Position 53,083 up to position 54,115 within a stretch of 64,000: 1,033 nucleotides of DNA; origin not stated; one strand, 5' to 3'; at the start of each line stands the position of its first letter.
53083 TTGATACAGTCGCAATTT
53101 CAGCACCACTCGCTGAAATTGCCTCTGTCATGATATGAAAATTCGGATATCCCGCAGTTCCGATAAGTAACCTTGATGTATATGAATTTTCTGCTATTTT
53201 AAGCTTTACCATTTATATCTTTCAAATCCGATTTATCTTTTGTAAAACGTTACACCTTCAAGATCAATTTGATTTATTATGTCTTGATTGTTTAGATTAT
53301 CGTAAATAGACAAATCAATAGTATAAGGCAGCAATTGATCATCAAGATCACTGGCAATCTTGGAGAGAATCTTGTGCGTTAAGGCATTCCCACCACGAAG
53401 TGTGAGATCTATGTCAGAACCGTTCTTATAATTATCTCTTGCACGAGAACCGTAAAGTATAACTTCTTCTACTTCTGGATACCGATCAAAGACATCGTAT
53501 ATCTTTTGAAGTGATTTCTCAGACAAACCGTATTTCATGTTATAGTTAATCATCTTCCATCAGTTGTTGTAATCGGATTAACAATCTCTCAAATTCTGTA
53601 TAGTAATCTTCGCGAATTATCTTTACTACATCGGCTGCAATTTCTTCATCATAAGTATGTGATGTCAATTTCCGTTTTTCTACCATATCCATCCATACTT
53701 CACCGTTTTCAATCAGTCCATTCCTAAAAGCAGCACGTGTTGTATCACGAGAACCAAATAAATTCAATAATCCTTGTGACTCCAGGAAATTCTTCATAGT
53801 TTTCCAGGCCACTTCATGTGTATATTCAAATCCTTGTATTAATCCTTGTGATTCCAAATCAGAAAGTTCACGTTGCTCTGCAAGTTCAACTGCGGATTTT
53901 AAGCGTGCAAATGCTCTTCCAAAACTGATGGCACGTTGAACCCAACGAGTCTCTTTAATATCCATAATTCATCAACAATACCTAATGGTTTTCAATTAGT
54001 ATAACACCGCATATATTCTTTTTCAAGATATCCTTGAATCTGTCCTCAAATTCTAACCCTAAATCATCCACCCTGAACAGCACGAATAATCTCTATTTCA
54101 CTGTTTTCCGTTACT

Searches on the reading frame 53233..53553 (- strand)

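Call 94: search_protein_families(library=pfam, proteins=[window:53233-53553:-], max_evalue=0.001)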
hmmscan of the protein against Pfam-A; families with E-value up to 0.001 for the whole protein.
window:53233-53553:- (106 aa): 2 families
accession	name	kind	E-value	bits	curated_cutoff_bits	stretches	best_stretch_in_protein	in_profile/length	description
PF18765.7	Polbeta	-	6.1e-15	55.6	26.9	1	16-106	1-90/93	Polymerase beta, Nucleotidyltransferase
PF01909.29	NTP_transf_2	-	2.3e-08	34.7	21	1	21-96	7-86/93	Nucleotidyltransferase domain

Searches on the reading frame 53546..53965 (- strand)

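Call 94: search_protein_families(library=pfam, proteins=[window:53546-53965:-], max_evalue=0.001)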
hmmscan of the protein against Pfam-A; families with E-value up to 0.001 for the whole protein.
window:53546-53965:- (139 aa): 1 family
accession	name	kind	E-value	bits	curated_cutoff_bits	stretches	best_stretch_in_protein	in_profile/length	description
PF08780.16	NTase_sub_bind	-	2e-42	144.6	31.8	1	11-134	2-126/126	Nucleotidyltransferase substrate binding protein like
